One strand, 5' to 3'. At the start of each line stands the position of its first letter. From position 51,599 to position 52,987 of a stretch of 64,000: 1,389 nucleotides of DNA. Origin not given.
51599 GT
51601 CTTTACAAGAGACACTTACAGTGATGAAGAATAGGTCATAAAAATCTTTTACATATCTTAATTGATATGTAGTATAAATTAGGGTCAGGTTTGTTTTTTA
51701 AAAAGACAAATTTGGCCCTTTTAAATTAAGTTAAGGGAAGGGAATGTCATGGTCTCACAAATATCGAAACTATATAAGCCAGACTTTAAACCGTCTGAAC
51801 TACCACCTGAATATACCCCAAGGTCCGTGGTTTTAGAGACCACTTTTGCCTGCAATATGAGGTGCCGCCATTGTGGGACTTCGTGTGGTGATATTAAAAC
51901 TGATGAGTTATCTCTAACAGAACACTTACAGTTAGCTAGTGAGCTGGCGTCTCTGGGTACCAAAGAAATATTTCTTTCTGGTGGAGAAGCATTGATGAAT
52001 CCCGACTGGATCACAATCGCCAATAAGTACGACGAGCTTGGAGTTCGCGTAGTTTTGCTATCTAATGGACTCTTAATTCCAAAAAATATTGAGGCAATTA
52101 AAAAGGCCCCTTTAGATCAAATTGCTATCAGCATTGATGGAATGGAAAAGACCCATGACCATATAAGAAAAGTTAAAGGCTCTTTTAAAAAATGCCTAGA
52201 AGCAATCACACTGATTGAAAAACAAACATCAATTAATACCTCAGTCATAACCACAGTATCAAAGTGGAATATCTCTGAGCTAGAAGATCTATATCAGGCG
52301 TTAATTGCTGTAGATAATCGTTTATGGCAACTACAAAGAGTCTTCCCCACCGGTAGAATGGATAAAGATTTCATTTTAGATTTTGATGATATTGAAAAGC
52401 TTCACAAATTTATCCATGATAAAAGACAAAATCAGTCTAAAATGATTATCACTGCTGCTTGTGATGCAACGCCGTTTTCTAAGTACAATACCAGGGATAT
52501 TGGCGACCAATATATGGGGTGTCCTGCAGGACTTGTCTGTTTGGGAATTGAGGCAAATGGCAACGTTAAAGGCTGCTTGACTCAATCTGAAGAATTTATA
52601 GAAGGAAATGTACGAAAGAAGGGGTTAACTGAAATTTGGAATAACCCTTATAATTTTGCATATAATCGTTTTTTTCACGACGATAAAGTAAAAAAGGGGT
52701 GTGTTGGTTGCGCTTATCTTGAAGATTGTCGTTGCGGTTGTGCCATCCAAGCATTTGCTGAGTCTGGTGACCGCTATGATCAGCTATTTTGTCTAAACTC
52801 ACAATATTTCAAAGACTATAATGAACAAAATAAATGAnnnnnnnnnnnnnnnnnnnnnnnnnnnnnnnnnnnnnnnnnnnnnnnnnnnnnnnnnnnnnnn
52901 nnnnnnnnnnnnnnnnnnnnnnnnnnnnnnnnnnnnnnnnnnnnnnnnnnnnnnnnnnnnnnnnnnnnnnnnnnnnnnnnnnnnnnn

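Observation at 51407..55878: RiPP-like cluster: small ORF, radical SAM/SPASM maturase, TPR-tailed ABC exporter, outer-membrane barrel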

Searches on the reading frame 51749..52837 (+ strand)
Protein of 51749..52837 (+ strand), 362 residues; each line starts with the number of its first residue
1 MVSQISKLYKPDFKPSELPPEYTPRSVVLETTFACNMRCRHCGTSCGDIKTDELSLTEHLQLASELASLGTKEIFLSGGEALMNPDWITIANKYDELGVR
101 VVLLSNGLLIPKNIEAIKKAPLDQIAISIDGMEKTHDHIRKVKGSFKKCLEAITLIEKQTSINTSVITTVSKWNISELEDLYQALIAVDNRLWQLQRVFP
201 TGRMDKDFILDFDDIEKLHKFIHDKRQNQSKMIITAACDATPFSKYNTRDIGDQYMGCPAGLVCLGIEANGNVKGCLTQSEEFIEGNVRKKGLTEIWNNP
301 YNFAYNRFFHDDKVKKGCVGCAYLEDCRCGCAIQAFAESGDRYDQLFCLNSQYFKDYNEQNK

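Call 3: search_protein_families(library=ncbifam, proteins=[window:51749-52837:+], max_evalue=0.01)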
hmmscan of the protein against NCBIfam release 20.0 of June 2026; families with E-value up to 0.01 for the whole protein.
window:51749-52837:+ (362 aa): 69 families (the best 25 are shown)
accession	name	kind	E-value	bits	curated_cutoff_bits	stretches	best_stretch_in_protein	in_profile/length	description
TIGR04133.1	rSAM_w_lipo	hypoth_equivalog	6.7e-49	166.7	425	1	25-329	24-329/350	TIGR04133 family radical SAM/SPASM protein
TIGR04103.1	rSAM_nif11_3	equivalog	6e-47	160.2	725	1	26-348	6-342/412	nif11-class peptide radical SAM maturase 3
TIGR03913.1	rad_SAM_trio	equivalog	2e-46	158.4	591.75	1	21-347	15-351/477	GDL motif peptide-associated radical SAM/SPASM maturase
TIGR04055.1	rSAM_NirJ2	equivalog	1.5e-40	139.7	500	1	29-348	4-322/326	putative heme d1 biosynthesis radical SAM protein NirJ2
TIGR04545.1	rSAM_ahbD_hemeb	equivalog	1.6e-39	136.3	500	1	28-344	3-330/339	heme b synthase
TIGR04053.2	TIGR04053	equivalog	4.1e-36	125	395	1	22-236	5-224/366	TIGR04053 family radical SAM/SPASM domain-containing protein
TIGR04051.1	rSAM_NirJ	equivalog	7.6e-35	120.5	515.45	1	29-343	6-340/354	heme d1 biosynthesis radical SAM protein NirJ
TIGR04347.1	pseudo_SAM_Halo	equivalog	1.4e-32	113.5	525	1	26-344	39-378/390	TIGR04347 family pseudo-SAM/SPASM protein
TIGR04303.1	GeoRSP_rSAM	equivalog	2.1e-31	109.7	400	1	33-341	13-316/325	GeoRSP system radical SAM/SPASM protein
TIGR04546.1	rSAM_ahbC_deAc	equivalog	2.8e-31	108.7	650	2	27-189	41-204/390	12,18-didecarboxysiroheme deacetylase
TIGR04054.1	rSAM_NirJ1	equivalog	9.5e-31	106.8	650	2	26-184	37-196/387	putative heme d1 biosynthesis radical SAM protein NirJ1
NF050035.1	rSAM_WgK_link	exception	1.1e-30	106.8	650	2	24-210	8-196/367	radical SAM/SPASM peptide maturase WgkB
TIGR03962.1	mycofact_rSAM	equivalog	6.1e-30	104.5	265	1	24-335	11-317/339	mycofactocin radical SAM maturase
NF045574.1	sacti_mat_StsB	exception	7.5e-29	100.9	625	1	25-341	96-405/466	StsB family radical SAM/SPASM domain sactipeptide maturase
TIGR04403.1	rSAM_skfB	equivalog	1.3e-26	93.3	300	1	21-296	100-366/402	sporulation killing factor system radical SAM maturase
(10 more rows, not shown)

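Call 4: search_protein_families(library=pfam, proteins=[window:51749-52837:+], max_evalue=0.01)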
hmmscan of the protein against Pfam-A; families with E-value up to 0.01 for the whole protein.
window:51749-52837:+ (362 aa): 3 families
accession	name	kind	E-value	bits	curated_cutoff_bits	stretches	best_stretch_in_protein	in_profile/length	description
PF04055.27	Radical_SAM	-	5.5e-26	92.1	29.5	1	30-184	2-165/166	Radical SAM superfamily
PF13186.11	SPASM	-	3.1e-07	31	21.5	1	258-321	1-66/67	Iron-sulfur cluster-binding domain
PF13353.11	Fer4_12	-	0.00039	21.2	22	1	34-145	14-131/137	4Fe-4S single cluster domain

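Call 8: find_homologous_proteins(query=window:51749-52837:+, max_evalue=1e-10)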
Query window:51749-52837:+ (362 aa): 419 proteins with E <= 1e-10 among 4323 candidates; the best 120 are listed.
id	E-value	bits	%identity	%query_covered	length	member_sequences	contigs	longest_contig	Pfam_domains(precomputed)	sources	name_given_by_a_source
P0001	3.4e-249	844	100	100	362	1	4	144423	PF13186.12,PF04055.28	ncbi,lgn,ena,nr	ncbi:MAG: radical SAM protein [Bacteriovoracaceae bacterium]|nr:radical SAM protein [Bacteriovoracac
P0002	5.9e-150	517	61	100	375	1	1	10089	PF13186.12,PF04055.28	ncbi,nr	ncbi:MAG: radical SAM protein [Oligoflexia bacterium]|nr:radical SAM protein [Oligoflexia bacterium]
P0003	5.1e-146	504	61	98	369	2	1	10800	PF13186.12,PF04055.28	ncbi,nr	ncbi:MAG: radical SAM protein [Oligoflexia bacterium]|nr:radical SAM protein [Oligoflexia bacterium]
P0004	1.5e-112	394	53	97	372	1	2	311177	PF13186.12,PF04055.28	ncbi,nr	ncbi:MAG: radical SAM protein [Oligoflexia bacterium]|nr:radical SAM protein [Oligoflexia bacterium]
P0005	2.8e-81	291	43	91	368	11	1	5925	PF13186.12,PF04055.28,PF13353.12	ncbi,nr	ncbi:MAG: radical SAM protein [candidate division Zixibacteria bacterium]|nr:radical SAM protein [ca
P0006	1.8e-80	289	42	92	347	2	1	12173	PF13186.12,PF04055.28,PF13353.12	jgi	jgi:radical SAM protein with 4Fe4S-binding SPASM domain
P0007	2.5e-78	282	43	91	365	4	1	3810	PF13186.12,PF04055.28,PF13353.12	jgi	-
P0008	1.1e-76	276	40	94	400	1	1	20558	PF13186.12,PF04055.28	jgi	jgi:radical SAM protein with 4Fe4S-binding SPASM domain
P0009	1.9e-76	275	41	91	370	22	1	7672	PF13186.12,PF04055.28,PF13353.12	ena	-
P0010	3.5e-76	274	42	92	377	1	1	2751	PF13186.12,PF04055.28,PF13353.12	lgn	-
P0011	6.7e-76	274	40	91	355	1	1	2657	PF13186.12,PF04055.28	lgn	-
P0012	9.9e-76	273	40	93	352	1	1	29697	PF13186.12,PF04055.28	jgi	jgi:radical SAM protein with 4Fe4S-binding SPASM domain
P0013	2.1e-75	272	42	90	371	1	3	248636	PF13186.12,PF04055.28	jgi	jgi:radical SAM protein with 4Fe4S-binding SPASM domain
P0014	3.1e-75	271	40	94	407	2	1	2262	PF13186.12,PF04055.28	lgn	-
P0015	6.1e-75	270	40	91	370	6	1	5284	PF13186.12,PF04055.28,PF13353.12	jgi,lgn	-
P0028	8.0e-73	263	40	91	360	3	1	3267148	PF13186.12,PF04055.28,PF13353.12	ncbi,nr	ncbi:MAG: radical SAM protein [Candidatus Zixiibacteriota bacterium]|nr:MAG: radical SAM protein [ca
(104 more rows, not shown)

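Call 9: find_encoding_contigs(protein=window:51749-52837:+, flank=10000, max_places=6)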
Protein window:51749-52837:+ (362 aa): 8 contigs read that carry it; 2 places shown.
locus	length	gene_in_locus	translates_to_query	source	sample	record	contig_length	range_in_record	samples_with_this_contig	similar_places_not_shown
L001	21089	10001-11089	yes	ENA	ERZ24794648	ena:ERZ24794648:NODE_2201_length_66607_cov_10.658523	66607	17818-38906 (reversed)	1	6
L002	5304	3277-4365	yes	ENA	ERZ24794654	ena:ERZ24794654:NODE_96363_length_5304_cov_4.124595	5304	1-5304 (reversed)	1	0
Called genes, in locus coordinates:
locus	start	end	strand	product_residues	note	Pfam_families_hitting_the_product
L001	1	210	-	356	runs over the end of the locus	PF00933:Glyco_hydro_3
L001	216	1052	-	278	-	PF00528:BPD_transp_1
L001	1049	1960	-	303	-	PF19300:BPD_transp_1_N (weak), PF00528:BPD_transp_1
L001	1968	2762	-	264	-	-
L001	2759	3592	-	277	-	-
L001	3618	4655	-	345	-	PF00022:Actin, PF06723:MreB_Mbl, PF00012:HSP70, PF14450:FtsA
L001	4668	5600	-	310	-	PF01048:PNP_UDP_1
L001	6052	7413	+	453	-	PF14821:Thr_synth_N, PF00291:PALP, PF24857:THR4_C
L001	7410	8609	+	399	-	PF01676:Metalloenzyme, PF10143:PhosphMutase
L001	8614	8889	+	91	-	PF00708:Acylphosphatase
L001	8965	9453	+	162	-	-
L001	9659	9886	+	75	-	-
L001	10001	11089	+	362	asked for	PF04055:Radical_SAM, PF13186:SPASM (weak)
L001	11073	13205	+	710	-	PF00664:ABC_membrane, PF00005:ABC_tran, PF02463:SMC_N (faint), PF13304:AAA_21 (faint), PF07719:TPR_2 (faint), PF13424:TPR_12 (faint), PF14559:TPR_19 (faint), PF13414:TPR_11 (weak), +2 more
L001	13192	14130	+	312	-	-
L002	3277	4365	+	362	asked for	PF04055:Radical_SAM, PF13186:SPASM (weak)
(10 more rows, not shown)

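Call 10: find_encoding_contigs(protein=P0002, flank=8000, max_places=3)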
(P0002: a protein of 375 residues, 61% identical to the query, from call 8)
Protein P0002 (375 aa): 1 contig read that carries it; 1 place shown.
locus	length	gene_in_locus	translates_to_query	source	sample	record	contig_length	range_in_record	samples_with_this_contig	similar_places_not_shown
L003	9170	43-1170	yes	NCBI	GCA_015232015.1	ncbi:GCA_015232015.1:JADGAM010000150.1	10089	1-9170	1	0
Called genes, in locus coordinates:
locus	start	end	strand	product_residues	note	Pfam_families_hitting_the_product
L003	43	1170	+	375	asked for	PF04055:Radical_SAM, PF13186:SPASM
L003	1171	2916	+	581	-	PF00664:ABC_membrane, PF00005:ABC_tran, PF13304:AAA_21 (faint)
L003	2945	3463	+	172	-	PF13431:TPR_17 (faint), PF14559:TPR_19 (faint), PF07719:TPR_2 (faint), PF13414:TPR_11 (faint)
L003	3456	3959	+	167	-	-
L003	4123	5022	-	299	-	PF25087:GMPPB_C (faint), PF00132:Hexapep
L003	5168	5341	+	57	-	-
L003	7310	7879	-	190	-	-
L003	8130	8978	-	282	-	PF03743:TrbI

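Call 11: find_encoding_contigs(protein=P0003, flank=8000, max_places=3)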
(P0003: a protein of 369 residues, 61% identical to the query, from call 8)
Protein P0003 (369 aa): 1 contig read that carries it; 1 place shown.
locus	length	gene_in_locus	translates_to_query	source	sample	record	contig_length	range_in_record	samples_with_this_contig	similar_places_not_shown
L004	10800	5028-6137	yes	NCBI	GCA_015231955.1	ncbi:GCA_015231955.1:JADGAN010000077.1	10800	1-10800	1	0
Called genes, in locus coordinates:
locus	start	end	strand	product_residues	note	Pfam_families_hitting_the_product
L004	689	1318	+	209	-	PF19570:DUF6088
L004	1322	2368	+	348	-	PF02661:Fic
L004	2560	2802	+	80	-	-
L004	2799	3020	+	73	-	-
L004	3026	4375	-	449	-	PF00324:AA_permease, PF13520:AA_permease_2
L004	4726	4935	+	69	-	-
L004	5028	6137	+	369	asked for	PF04055:Radical_SAM, PF13186:SPASM (weak)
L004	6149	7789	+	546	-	PF00664:ABC_membrane, PF02463:SMC_N (faint), PF00005:ABC_tran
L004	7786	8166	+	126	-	-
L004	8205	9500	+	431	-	PF00144:Beta-lactamase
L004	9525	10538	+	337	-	PF00389:2-Hacid_dh, PF02826:2-Hacid_dh_C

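Call 12: find_encoding_contigs(protein=P0004, flank=8000, max_places=3)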
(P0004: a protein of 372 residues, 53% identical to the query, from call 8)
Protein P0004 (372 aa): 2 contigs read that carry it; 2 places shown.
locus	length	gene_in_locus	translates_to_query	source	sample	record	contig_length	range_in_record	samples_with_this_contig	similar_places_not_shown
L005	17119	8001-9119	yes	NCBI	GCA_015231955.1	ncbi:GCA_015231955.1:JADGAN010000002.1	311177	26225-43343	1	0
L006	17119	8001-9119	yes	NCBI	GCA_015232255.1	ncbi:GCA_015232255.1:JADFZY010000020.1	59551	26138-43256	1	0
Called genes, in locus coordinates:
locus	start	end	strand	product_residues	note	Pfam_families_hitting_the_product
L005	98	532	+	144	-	-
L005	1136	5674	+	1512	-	PF00082:Peptidase_S8, PF01483:P_proprotein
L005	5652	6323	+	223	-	-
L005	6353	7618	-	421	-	PF07690:MFS_1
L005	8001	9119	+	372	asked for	PF04055:Radical_SAM, PF13186:SPASM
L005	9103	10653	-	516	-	-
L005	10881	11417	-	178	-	-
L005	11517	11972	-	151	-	-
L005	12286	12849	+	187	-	PF00578:AhpC-TSA, PF08534:Redoxin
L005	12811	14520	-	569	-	PF02771:Acyl-CoA_dh_N, PF02770:Acyl-CoA_dh_M, PF00441:Acyl-CoA_dh_1, PF08028:Acyl-CoA_dh_2 (weak), PF12806:Acyl-CoA_dh_C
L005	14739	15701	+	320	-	-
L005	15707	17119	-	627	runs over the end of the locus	PF01364:Peptidase_C25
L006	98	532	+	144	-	-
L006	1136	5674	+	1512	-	PF00082:Peptidase_S8, PF01483:P_proprotein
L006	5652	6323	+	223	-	-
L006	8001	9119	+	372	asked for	PF04055:Radical_SAM, PF13186:SPASM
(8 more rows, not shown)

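Call 20: find_encoding_contigs(protein=P0028, flank=6000, max_places=2)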
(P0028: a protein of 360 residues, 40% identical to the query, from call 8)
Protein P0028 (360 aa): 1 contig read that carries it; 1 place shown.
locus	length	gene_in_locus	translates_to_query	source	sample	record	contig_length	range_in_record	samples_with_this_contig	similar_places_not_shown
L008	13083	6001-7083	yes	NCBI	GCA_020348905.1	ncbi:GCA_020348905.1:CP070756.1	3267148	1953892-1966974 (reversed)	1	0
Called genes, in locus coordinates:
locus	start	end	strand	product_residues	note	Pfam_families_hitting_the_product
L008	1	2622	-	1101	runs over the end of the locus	PF00930:DPPIV_N (faint), PF26549:Tricorn_N, PF26550:Tricorn_2nd, PF07676:PD40, PF14684:Tricorn_C1, PF14685:PDZ_Tricorn, PF03572:Peptidase_S41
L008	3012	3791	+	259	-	-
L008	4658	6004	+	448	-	PF04055:Radical_SAM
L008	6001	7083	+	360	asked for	PF13353:Fer4_12 (weak), PF04055:Radical_SAM, PF13186:SPASM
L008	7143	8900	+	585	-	PF00664:ABC_membrane, PF13304:AAA_21 (faint), PF00005:ABC_tran, PF02463:SMC_N (faint), PF13401:AAA_22 (faint)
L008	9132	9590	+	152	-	-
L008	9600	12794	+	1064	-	PF02085:Cytochrom_CIII (faint), PF14522:Cytochrome_C7 (faint), PF14537:Cytochrom_c3_2 (faint), PF22678:Cytochrom_c_NrfB-like (faint), PF09699:Paired_CXXCH_1, PF22113:Mtrc-MtrF_II-IV_dom (weak), PF09699:Paired_CXXCH_1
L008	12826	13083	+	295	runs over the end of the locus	PF01436:NHL (faint)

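Call 21: find_encoding_contigs(protein=P0013, flank=6000, max_places=2)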
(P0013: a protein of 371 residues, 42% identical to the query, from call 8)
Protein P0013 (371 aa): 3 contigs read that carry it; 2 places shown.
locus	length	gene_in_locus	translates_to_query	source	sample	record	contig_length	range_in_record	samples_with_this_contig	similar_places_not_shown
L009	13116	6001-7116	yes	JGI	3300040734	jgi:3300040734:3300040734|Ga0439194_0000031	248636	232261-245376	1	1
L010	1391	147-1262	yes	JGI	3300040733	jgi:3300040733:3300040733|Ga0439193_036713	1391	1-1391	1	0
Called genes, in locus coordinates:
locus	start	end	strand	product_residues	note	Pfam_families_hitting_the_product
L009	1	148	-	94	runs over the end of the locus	PF01713:Smr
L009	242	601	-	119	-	PF00072:Response_reg, PF03709:OKR_DC_1_N (weak)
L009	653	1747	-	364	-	PF13167:GTP-bdg_N, PF16360:GTP-bdg_M, PF01926:MMR_HSR1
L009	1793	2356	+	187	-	-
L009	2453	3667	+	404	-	-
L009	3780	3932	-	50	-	-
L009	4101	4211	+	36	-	-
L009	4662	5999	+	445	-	PF04055:Radical_SAM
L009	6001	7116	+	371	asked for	PF04055:Radical_SAM, PF13186:SPASM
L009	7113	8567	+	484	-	PF02310:B12-binding, PF04055:Radical_SAM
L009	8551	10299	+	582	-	PF00664:ABC_membrane, PF00005:ABC_tran, PF02463:SMC_N (faint)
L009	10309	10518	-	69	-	-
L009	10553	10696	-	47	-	-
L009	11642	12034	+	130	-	-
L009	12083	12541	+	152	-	-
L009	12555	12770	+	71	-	-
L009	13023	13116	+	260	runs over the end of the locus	PF13483:Lactamase_B_3, PF12706:Lactamase_B_2 (faint)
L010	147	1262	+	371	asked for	PF04055:Radical_SAM, PF13186:SPASM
